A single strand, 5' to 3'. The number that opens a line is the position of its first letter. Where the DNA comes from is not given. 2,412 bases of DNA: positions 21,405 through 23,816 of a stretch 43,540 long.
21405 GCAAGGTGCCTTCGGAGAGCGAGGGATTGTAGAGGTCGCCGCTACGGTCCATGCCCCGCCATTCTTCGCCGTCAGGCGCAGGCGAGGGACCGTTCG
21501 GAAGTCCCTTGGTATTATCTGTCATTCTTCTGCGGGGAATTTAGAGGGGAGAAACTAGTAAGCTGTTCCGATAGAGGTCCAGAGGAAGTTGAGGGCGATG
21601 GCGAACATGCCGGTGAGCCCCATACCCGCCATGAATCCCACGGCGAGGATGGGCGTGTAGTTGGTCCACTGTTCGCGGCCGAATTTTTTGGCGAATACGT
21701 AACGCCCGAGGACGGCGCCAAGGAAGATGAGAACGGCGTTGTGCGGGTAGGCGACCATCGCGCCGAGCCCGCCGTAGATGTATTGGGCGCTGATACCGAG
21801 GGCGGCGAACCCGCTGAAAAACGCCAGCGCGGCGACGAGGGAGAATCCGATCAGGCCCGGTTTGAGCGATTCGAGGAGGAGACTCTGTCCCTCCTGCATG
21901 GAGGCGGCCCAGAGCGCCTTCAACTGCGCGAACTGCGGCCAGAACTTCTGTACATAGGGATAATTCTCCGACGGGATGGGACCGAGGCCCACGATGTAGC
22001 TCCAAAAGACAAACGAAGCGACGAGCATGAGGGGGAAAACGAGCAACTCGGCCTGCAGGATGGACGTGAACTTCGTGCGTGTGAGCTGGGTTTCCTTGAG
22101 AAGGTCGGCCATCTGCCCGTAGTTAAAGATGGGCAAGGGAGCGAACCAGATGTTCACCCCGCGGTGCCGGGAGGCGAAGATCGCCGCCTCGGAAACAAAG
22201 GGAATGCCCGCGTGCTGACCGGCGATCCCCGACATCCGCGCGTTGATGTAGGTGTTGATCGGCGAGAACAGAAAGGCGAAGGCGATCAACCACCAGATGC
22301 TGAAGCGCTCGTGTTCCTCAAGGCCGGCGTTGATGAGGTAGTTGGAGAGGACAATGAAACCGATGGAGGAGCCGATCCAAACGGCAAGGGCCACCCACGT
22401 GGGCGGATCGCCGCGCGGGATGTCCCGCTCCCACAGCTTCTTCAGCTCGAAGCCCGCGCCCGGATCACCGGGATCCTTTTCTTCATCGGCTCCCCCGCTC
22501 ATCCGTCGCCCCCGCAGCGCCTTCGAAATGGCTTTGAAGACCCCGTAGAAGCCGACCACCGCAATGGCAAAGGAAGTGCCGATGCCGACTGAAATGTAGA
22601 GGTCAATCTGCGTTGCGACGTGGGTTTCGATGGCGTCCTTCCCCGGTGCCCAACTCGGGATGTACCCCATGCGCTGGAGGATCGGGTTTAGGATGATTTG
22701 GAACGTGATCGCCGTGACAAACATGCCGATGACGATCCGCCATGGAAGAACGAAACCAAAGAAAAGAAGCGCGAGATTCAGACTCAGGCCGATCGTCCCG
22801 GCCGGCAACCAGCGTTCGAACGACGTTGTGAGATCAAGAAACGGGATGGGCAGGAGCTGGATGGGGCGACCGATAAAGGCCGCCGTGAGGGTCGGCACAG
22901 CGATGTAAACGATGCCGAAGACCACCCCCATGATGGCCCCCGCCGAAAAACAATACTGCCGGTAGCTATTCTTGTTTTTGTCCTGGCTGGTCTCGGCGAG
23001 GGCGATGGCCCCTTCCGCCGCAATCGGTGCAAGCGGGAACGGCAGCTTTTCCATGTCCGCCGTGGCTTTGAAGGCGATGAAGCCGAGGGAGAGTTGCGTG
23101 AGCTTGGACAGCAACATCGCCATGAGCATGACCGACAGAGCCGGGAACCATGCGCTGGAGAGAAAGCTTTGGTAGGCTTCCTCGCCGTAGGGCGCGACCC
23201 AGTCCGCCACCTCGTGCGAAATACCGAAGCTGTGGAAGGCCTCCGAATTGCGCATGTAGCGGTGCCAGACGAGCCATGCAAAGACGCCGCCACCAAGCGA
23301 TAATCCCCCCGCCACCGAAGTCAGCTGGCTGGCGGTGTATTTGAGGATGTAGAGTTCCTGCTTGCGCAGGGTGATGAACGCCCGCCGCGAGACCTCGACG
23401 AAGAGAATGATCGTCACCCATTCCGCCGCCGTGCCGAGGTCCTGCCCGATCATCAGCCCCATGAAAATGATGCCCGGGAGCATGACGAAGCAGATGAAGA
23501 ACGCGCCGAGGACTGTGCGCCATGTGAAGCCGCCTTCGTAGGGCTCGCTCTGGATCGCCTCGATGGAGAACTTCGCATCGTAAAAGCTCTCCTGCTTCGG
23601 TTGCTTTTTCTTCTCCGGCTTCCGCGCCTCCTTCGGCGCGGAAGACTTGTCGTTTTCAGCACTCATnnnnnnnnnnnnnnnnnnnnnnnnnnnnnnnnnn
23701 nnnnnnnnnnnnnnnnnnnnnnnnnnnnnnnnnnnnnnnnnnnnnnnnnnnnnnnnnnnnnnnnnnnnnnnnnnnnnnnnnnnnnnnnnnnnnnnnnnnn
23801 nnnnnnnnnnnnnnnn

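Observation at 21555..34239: Six-gene, translationally coupled ABC/FtsX membrane supercluster with no characterised counterpart that I recognise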

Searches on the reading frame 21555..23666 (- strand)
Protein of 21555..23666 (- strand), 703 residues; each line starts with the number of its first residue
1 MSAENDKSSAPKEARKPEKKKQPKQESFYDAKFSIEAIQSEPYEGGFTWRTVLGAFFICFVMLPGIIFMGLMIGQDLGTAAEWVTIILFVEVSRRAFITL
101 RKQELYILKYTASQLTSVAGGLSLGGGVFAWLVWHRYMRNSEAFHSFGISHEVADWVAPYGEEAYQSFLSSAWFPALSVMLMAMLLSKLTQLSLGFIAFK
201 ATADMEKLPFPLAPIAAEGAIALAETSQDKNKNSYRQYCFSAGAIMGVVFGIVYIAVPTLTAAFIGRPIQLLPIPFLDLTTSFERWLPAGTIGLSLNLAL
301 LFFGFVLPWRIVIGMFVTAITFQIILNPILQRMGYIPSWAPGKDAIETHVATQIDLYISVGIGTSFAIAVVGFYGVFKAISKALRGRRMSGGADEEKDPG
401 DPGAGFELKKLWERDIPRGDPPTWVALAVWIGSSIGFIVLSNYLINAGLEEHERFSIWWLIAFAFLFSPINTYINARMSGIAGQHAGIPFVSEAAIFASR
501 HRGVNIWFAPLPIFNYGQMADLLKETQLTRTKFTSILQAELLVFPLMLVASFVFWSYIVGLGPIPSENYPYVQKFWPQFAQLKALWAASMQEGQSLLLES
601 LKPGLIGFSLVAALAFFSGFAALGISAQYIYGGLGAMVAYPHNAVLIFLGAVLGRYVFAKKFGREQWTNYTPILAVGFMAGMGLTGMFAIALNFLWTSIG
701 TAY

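Call 3: search_protein_families(library=pfam, proteins=[window:21555-23666:-], max_evalue=0.01)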
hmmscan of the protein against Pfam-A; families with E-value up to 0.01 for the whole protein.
window:21555-23666:- (703 aa): 0 families

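Call 4: search_protein_families(library=ncbifam, proteins=[window:21555-23666:-], max_evalue=0.01)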
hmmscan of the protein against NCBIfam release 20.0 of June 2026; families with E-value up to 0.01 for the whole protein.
window:21555-23666:- (703 aa): 1 family
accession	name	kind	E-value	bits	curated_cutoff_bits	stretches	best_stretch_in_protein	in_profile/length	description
NF004705.1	PRK06041.1-3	equivalog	0.0085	15.1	400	1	163-267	121-224/465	archaellar assembly protein ArlJ/FlaJ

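Call 18: search_solved_structures(query=window:21555-23666:-, max_evalue=10)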
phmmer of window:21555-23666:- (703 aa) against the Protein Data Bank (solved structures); distinct sequences matched with E-value up to 10: 0.

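Call 21: find_homologous_proteins(query=window:21555-23666:-, max_evalue=0.001)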
Query window:21555-23666:- (703 aa): 521 proteins with E <= 0.001 among 8000 candidates; the best 120 are listed.
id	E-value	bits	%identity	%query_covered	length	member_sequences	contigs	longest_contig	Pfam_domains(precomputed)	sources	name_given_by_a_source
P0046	0.0e+0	1577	100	100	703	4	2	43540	-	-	-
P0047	0.0e+0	1362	86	100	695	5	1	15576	-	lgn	-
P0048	0.0e+0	1336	84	99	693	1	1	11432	-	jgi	jgi:hypothetical protein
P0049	0.0e+0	1335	84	100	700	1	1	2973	-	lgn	-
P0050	0.0e+0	1319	84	96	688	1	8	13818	-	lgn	-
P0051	0.0e+0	1211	74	99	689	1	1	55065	-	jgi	jgi:hypothetical protein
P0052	0.0e+0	1208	75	99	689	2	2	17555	-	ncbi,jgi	jgi:hypothetical protein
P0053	0.0e+0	1205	75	99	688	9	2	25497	-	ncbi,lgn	-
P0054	0.0e+0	1202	76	96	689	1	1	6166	-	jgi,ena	-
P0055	0.0e+0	1196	75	99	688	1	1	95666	-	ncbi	ncbi:MAG: hypothetical protein ACP5I4_01010 [Oceanipulchritudo sp.]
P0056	0.0e+0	1194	75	97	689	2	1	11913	-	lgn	-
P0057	0.0e+0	1194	73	100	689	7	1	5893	-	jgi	jgi:hypothetical protein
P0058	0.0e+0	1193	74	99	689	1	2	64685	-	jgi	-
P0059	0.0e+0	1189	75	97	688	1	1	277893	-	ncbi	-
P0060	0.0e+0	1186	74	100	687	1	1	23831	-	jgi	-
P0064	0.0e+0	1147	73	98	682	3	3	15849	PF03169.21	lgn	-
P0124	9.7e-295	998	64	96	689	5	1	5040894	-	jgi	jgi:hypothetical protein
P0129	4.0e-293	992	64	97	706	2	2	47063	PF03169.21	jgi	-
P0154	7.0e-277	939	60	99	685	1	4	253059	-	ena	-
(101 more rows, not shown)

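Call 25: search_protein_families(library=pfam, alignment_id=A1, max_evalue=1)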
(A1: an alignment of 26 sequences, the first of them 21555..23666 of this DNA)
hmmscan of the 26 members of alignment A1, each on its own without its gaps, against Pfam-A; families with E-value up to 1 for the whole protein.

A. member 1, window:21555-23666:- (703 aa): 1 family
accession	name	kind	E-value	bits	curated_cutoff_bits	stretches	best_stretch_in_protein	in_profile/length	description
PF19931.4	DUF6394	-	0.58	11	30.8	0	529-560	24-55/89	Family of unknown function (DUF6394)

B. families by the number of members that match (of 26 scanned): 4 families
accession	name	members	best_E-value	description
PF03169.20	OPT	2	1.3e-08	OPT oligopeptide transporter protein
PF20444.3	DUF6703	2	0.35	Family of unknown function (DUF6703)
PF00858.29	ASC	1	0.21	Amiloride-sensitive sodium channel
PF19931.4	DUF6394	1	0.58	Family of unknown function (DUF6394)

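Call 26: search_solved_structures(query=A1, max_evalue=10, show_alignments=1)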
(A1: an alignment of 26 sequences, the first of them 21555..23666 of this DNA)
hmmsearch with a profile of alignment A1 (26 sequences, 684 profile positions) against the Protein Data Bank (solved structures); distinct sequences matched with E-value up to 10: 0.

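Call 32: find_related_loci(query=A2, collection=genome_contigs, flank=10000)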
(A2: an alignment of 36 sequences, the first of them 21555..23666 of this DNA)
Query A2 (703 aa) in genome_contigs; peptide patterns used: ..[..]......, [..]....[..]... (x = any residue, [..] = any of these).
173 stretches matched a pattern; 164 encode a relative of the query (tblastn E <= 1e-3); the best 80 are kept; 80 distinct loci.
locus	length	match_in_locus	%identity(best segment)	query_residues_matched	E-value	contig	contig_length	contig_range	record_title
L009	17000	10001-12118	84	6-703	0e+0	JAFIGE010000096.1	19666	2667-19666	MAG: Opitutales bacterium isolate BM_Day8_Bin.4 NODE_1267_length_19666_cov_11.694916, whole genome shotgun sequence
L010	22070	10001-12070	75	11-703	0e+0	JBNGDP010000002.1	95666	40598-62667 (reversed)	MAG: Oceanipulchritudo sp. isolate E05-032 bin78.fa-2, whole genome shotgun sequence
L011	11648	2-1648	96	155-703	0e+0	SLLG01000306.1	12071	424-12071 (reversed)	MAG: Opitutales bacterium isolate CSSed165cm_301R1 CSSed16-5cm-18333, whole genome shotgun sequence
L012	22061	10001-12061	70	16-701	0e+0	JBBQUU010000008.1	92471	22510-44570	MAG: Opitutales bacterium isolate Co_metawrap_1950 Cmw_1950_k141_21897166_length_92471_cov_14.9988, whole genome shotgun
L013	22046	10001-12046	69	11-703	0e+0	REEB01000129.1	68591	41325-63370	MAG: Puniceicoccaceae bacterium isolate PLM2.Bin11 NODE_245_length_68591_cov_6.8898, whole genome shotgun sequence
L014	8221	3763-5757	68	27-703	0e+0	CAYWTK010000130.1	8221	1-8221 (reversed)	MAG TPA_asm: uncultured Opitutaceae bacterium isolate binchicken_co314_21 genome assembly, contig: NODE_5078_length_8221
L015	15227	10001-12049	64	1-703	0e+0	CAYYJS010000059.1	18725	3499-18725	MAG TPA_asm: uncultured Victivallales bacterium isolate SRP272421_co2_539 genome assembly, contig: NODE_8759_length_1872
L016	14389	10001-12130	65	8-703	0e+0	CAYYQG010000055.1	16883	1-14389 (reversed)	MAG TPA_asm: uncultured Puniceicoccaceae bacterium isolate SRP141376_co5_151 genome assembly, contig: NODE_8297_length_1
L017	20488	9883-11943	63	4-703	0e+0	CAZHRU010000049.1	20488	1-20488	MAG TPA_asm: uncultured Verrucomicrobiota bacterium isolate SRP272421_co4_615 genome assembly, contig: NODE_6249_length_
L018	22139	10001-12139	63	16-703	0e+0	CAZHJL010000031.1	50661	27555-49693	MAG TPA_asm: uncultured Phycisphaeraceae bacterium isolate binchicken_co17_446 genome assembly, contig: NODE_2062_length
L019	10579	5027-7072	65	27-702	0e+0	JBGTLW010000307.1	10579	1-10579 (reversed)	MAG: Phycisphaeraceae bacterium isolate JTS-RE347 k141_8718066, whole genome shotgun sequence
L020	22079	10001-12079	64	5-703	0e+0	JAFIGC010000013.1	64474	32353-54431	MAG: Verrucomicrobia bacterium isolate BM_Day0_Bin.15 NODE_75_length_64474_cov_8.377901, whole genome shotgun sequence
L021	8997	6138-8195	70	8-703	0e+0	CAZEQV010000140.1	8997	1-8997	MAG TPA_asm: uncultured Verrucomicrobiota bacterium isolate binchicken_co107_144 genome assembly, contig: NODE_17029_len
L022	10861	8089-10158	63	1-703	0e+0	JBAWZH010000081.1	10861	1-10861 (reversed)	MAG: bacterium isolate ELA110 MAG110_81, whole genome shotgun sequence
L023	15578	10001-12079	61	2-703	0e+0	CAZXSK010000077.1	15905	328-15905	MAG TPA_asm: uncultured Planctomycetaceae bacterium isolate binchicken_co15_134 genome assembly, contig: NODE_2198_lengt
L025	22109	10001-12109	62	1-703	0e+0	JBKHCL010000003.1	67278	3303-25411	MAG: Phycisphaerae bacterium isolate D1M02_5 NODE_33_length_67278_cov_11.545751, whole genome shotgun sequence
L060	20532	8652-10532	41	43-699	2e-153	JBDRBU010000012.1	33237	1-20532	MAG: Candidatus Firestonebacteria bacterium isolate MEGAHIT-group-1.147 k141_3606019, whole genome shotgun sequence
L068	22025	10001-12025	37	4-699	3e-151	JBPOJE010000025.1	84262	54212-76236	MAG: Armatimonadota bacterium isolate MAG_6077 c_000000609585, whole genome shotgun sequence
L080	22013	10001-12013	39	4-699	1e-148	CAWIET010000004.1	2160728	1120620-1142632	MAG: uncultured Armatimonadetes bacterium isolate MFD04580.bin.1.40 genome assembly, contig: contig_60, whole genome sho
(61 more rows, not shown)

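Call 43: predict_structure(alignment_id=A2)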
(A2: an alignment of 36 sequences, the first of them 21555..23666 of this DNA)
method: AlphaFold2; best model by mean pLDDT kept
length: 703 residues; sequences in the alignment: 36
mean_pLDDT: 73.8   pTM: 0.76
mean pLDDT of the five models: 73.8, 71.0, 69.9, 69.9, 67.0
residues with pLDDT >= 90: 29; 70-90: 450; 50-70: 159; < 50: 65
segments of 3 or more residues with pLDDT < 50: 1-33, 118-124, 389-403, 563-565
pLDDT, mean of each block of 10 residues (from residue 1): 36 41 42 56 83 84 72 57 70 69 81 61 58 83 81 86 83 88 87 90 78 66 62 70 85 77 71 59 72 71 82 87 83 69 62 72 81 78 64 43 60 85 92 93 88 86 89 79 56 69 77 81 82 86 83 78 55 70 69 57 82 87 83 76 85 86 77 81 78 66 46
secondary structure, 60 per line:
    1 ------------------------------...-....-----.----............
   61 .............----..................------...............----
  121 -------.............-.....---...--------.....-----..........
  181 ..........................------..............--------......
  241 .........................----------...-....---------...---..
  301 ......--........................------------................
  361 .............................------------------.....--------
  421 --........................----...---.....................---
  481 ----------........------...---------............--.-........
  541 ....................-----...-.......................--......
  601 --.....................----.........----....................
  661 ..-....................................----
elements in order (helices of 4 or more, strands of 3 or more residues): H35-38 H49-73 H78-95 H102-116 H128-140 H142-146 H161-165 H171-206 H213-226 H235-265 E276-278 H280-283 E293-295 H299-306 H309-332 H345-389 H408-412 H423-446 H457-477 H491-498 H517-528 H533-560 H570-592 H595-600 H603-623 H628-636 H641-662 H664-699

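Call 45: fold_search(model_id=the predicted structure, library=pdb)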
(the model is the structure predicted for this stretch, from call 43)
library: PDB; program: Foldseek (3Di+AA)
matches with E <= 10: 412; with E <= 0.001: 2
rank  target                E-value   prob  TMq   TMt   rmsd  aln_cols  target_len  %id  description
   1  7wst_A                1.8e-09  1.00  0.55  0.63   7.9       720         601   13  Cryo-EM structure of the barley Yellow stripe 1 transporter in complex with Fe(III)-DMA (released 2022-11-30)
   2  7wsr_A                1.7e-08  1.00  0.56  0.64   7.3       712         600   13  Cryo-EM structure of the barley Yellow stripe 1 transporter (released 2022-11-30)
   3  8jni_A                3.3e-02  0.18  0.09  0.12  28.3       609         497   14  Structure of AE2 in complex with PIP2 (released 2024-02-07)
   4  9gkk_A                3.9e-02  0.12  0.08  0.10  27.8       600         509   11  BetP heterotrimeric complex (released 2025-09-10)
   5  8b24_A                5.3e-02  0.13  0.10  0.10  28.9       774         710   11  Time-resolved structure of K+-dependent Na+-PPase from Thermotoga maritima 3600-seconds post reaction initiation with  (released 2024-01-17)
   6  8b37_A                6.4e-02  0.13  0.11  0.11  28.2       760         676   12  Crystal structure of Pyrobaculum aerophilum potassium-independent proton pumping membrane integral pyrophosphatase in  (released 2024-01-17)
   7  9i5z_B                6.9e-02  0.13  0.09  0.11  27.8       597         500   13  Upregulated state of BetP in potassium (released 2026-02-18)
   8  9i61_C                8.4e-02  0.09  0.08  0.10  27.4       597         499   12  Transient activated state of BetP in complex with betaine (released 2026-02-18)
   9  9hkl_C                9.5e-02  0.10  0.08  0.10  25.9       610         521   12  BetP-M150E in complex with GABA in an inward-facing state (released 2025-12-17)
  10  7v0k_O                1.1e-01  0.18  0.13  0.12  29.2       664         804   13  Consensus refinement of human erythrocyte ankyrin-1 complex (Composite map) (released 2022-07-20)
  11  8b23_B                1.1e-01  0.09  0.09  0.09  27.4       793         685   10  Time-resolved structure of K+-dependent Na+-PPase from Thermotoga maritima 600-seconds post reaction initiation with N (released 2024-01-17)
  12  7tak_A                1.3e-01  0.08  0.07  0.10  28.8       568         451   12  Structure of a NAT transporter (released 2023-01-25)
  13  4ain_A                1.3e-01  0.08  0.07  0.09  29.6       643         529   13  Crystal structure of BetP with asymmetric protomers. (released 2012-06-06)
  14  8t45_B                1.4e-01  0.13  0.08  0.12  26.0       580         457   11  Cryo-EM Analysis of AE1 Structure in 100 mM NaHCO3 Buffer: Form2 (released 2024-05-22)
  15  7lhv_A                1.5e-01  0.11  0.08  0.09  24.1       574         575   11  Structure of Arabidopsis thaliana sulfate transporter AtSULTR4;1 (released 2021-08-11)
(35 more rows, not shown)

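Call 46: search_protein_representatives(alignment_id=A2)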
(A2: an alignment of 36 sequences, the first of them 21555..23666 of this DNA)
Query: 36 sequences, 685 profile positions. Proteins with E-value up to 0.001 (for the whole library): 947; up to 1e-10: 694; up to 1e-30: 339. The best 150 are listed.
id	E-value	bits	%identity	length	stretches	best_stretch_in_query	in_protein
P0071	0.0e+00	1238.8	-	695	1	13-685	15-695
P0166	2.3e-198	677.3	-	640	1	32-677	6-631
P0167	3.3e-185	633.8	-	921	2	34-575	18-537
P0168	2.3e-182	624.4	-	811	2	31-572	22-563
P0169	3.4e-182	623.8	-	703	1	27-676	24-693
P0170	1.4e-180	618.5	-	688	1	30-681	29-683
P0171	2.2e-177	608.0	-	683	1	31-682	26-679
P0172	2.1e-175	601.4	-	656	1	32-680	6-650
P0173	9.5e-173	592.6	-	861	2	33-571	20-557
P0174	4.4e-165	567.3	-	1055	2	27-576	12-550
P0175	5.1e-163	560.5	-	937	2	34-571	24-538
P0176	6.1e-162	556.9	-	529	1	34-549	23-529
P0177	8.9e-162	556.4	-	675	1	33-680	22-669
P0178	1.3e-161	555.8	-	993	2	34-578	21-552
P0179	6.0e-160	550.3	-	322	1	363-685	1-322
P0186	2.0e-150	518.9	-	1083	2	33-572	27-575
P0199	1.0e-112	394.2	-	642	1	37-670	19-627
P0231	9.8e-74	265.4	-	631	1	35-680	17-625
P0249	5.6e-66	239.8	-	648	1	33-675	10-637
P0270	4.7e-59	216.9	-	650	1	38-679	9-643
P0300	5.4e-53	196.9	-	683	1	35-676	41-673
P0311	5.1e-51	190.3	-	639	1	34-673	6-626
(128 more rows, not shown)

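Call 52: search_protein_families(library=pfam, proteins=[L019:8563-10422:+, L060:10613-11458:+, L068:13040-13489:+, L080:17231-18589:-, L025:17622-20555:+], max_evalue=0.1)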
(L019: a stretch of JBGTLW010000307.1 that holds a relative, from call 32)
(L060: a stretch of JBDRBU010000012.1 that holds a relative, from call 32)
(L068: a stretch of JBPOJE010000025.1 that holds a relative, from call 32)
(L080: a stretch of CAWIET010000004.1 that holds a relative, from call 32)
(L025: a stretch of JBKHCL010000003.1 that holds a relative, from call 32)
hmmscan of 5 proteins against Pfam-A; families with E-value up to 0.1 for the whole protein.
L019:8563-10422:+ (619 aa): 1 family
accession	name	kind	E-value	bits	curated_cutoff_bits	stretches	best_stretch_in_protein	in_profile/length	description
PF08549.15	SWI-SNF_Ssr4_N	-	0.084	12.7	27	0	285-339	81-135/217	SWI/SNF and RSC complexes subunit Ssr4 N-terminal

L060:10613-11458:+ (281 aa): 0 families

L068:13040-13489:+ (149 aa): 1 family
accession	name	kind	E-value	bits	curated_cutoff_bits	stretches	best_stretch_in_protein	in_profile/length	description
PF05402.18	PqqD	-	1.1e-08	35.8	23.4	1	71-131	5-67/67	Coenzyme PQQ synthesis protein D (PqqD)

L080:17231-18589:- (452 aa): 5 families
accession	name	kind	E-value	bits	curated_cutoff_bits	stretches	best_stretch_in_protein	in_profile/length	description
PF25174.1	Beta-prop_THOC3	-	2.5e-07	30.4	305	1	181-245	206-270/272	THOC3 beta-propeller domain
PF00400.38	WD40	-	6.5e-05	23.8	27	0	189-209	12-30/39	WD domain, G-beta repeat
PF23414.1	Beta-prop_EML_2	-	0.0032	17.3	90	1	175-251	26-103/266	Echinoderm microtubule-associated protein second beta-propeller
PF12894.13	ANAPC4_WD40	-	0.03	15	22.9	0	430-450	46-66/91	Anaphase-promoting complex subunit 4 WD40 domain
PF13517.12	FG-GAP_3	-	0.07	14.2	26.9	0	304-339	16-50/61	FG-GAP-like repeat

L025:17622-20555:+ (977 aa): 2 families
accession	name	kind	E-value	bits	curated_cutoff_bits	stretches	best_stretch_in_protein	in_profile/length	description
PF00703.27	Glyco_hydro_2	-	1.1e-05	26.5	23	1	159-257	4-109/109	Glycosyl hydrolases family 2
PF02837.24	Glyco_hydro_2_N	-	0.032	14.6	28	1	43-150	60-165/169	Glycosyl hydrolases family 2, sugar binding domain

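Call 58: find_encoding_contigs(protein=P0231, flank=8000, max_places=2)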
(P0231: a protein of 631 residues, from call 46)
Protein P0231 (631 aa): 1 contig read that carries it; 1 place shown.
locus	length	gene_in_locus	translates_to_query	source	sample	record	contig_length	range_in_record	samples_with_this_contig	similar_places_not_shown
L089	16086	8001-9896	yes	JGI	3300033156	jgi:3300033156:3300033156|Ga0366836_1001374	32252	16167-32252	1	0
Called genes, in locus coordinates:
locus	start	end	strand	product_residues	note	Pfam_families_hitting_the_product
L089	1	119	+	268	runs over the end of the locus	PF03328:HpcH_HpaI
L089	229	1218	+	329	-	PF02423:OCD_Mu_crystall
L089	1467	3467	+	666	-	PF20581:DUF6785, PF20580:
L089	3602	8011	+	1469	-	PF04389:Peptidase_M28, PF12704:MacB_PCD, PF02687:FtsX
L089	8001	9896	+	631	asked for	PF03169:OPT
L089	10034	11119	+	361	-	PF01408:GFO_IDH_MocA, PF02894:GFO_IDH_MocA_C, PF22725:GFO_IDH_MocA_C3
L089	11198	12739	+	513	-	PF22847:Glyco_hydro_43_rel (faint)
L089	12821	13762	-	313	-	PF00701:DHDPS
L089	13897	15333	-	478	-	-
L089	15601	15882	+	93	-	PF02597:ThiS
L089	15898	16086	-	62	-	?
